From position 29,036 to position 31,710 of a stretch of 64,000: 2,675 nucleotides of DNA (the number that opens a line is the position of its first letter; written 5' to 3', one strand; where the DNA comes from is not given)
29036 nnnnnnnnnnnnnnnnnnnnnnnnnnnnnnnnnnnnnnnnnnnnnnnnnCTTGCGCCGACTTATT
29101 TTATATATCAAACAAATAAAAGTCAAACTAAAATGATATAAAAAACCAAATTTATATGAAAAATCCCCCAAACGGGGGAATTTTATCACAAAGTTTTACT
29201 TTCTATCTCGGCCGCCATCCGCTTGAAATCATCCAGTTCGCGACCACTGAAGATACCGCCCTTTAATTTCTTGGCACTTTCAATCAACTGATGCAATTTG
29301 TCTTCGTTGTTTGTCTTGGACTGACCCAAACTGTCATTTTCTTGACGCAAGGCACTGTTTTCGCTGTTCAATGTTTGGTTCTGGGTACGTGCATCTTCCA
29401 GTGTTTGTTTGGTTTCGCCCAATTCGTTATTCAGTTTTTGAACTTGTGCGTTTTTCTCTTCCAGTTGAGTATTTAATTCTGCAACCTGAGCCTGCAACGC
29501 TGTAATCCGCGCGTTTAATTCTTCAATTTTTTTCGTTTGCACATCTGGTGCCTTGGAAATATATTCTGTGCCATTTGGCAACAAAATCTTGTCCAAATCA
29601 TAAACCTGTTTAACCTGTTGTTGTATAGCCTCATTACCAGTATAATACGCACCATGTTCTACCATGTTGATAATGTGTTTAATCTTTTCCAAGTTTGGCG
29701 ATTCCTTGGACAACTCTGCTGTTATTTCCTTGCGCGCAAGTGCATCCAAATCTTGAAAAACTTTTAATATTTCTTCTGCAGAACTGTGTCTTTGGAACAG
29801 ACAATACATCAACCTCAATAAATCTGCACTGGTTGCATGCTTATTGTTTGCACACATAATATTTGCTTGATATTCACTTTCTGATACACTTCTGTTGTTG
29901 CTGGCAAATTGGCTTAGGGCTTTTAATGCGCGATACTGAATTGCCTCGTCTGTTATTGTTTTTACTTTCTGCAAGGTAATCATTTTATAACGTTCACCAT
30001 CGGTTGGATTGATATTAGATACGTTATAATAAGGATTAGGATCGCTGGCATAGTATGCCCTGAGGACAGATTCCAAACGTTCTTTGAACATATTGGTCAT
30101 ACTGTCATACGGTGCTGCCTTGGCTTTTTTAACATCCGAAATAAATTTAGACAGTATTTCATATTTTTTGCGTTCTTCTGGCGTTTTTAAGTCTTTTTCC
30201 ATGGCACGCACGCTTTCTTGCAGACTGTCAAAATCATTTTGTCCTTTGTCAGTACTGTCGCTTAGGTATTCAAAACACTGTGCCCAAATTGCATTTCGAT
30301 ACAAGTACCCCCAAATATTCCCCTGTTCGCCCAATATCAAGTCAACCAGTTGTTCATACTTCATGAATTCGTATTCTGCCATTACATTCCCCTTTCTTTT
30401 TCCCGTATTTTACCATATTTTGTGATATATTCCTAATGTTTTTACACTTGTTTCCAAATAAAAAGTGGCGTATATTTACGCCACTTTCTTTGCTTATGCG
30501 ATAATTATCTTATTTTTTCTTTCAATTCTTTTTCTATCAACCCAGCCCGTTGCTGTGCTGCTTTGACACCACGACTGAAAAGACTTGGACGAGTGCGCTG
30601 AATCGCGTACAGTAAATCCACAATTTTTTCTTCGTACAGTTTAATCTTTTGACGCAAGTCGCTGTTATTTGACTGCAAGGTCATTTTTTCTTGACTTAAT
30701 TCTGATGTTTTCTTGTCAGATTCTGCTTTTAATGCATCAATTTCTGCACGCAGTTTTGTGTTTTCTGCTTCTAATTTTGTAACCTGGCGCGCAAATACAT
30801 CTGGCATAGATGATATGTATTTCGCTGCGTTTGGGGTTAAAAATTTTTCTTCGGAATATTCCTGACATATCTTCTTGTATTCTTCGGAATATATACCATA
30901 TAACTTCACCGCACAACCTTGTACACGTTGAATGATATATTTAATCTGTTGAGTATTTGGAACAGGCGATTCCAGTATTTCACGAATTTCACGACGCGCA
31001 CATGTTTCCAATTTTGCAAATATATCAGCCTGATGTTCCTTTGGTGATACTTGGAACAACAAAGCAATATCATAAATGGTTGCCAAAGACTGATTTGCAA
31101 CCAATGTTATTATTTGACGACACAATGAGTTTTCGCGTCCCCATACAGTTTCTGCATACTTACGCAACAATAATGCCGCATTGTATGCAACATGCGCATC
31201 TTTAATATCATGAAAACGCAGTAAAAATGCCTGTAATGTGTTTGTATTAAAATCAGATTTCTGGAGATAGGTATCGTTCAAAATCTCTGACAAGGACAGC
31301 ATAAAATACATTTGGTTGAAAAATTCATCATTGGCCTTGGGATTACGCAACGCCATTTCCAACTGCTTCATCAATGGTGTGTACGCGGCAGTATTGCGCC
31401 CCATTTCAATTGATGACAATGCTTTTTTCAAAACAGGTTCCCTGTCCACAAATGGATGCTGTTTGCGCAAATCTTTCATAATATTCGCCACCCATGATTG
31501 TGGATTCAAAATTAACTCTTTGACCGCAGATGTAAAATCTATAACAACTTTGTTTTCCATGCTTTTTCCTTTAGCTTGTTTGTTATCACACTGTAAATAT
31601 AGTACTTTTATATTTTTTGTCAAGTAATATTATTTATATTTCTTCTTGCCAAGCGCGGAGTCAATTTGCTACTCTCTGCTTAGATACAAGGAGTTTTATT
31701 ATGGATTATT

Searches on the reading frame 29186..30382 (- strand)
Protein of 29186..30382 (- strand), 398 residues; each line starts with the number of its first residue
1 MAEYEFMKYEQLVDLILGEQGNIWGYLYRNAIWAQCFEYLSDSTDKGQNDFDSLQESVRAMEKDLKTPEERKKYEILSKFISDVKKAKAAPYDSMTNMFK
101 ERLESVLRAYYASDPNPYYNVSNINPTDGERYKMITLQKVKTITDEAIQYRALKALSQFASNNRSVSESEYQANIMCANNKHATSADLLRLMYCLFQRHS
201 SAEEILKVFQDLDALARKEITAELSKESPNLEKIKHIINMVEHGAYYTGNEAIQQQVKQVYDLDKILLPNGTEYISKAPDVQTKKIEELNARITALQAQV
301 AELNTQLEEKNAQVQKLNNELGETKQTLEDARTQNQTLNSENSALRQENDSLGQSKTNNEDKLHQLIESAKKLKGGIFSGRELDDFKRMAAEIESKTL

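Call 59: search_protein_families(library=pfam, proteins=[window:29186-30382:-], max_evalue=0.0001)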
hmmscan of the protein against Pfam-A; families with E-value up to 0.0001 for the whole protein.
window:29186-30382:- (398 aa): 1 family
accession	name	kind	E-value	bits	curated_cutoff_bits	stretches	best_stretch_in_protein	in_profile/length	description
PF13870.11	CCDC113_CCDC96_CC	-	1.2e-05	25.6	31.6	1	295-374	46-125/177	CCDC113/CCDC96, coiled-coil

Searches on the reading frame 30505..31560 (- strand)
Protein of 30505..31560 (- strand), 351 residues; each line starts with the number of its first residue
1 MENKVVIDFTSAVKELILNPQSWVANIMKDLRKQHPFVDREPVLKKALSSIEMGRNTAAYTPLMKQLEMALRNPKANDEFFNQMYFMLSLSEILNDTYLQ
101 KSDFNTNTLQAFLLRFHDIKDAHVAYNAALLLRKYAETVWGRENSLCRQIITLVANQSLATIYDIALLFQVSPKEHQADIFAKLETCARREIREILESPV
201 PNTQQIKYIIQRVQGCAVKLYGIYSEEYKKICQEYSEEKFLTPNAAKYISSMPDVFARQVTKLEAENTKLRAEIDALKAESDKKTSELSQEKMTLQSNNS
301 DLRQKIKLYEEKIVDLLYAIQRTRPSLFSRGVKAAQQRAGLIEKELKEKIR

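Call 59: search_protein_families(library=pfam, proteins=[window:30505-31560:-], max_evalue=0.0001)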
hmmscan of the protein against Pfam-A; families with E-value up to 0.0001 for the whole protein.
window:30505-31560:- (351 aa): 2 families
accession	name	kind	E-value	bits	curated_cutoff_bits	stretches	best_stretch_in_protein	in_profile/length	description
PF14915.12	CCDC144C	-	8e-06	25.1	35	1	259-314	121-176/534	CCDC144C protein coiled-coil region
PF25014.1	NET2A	-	7.1e-05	23.2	33.1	0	245-314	126-198/235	NET2A-like domain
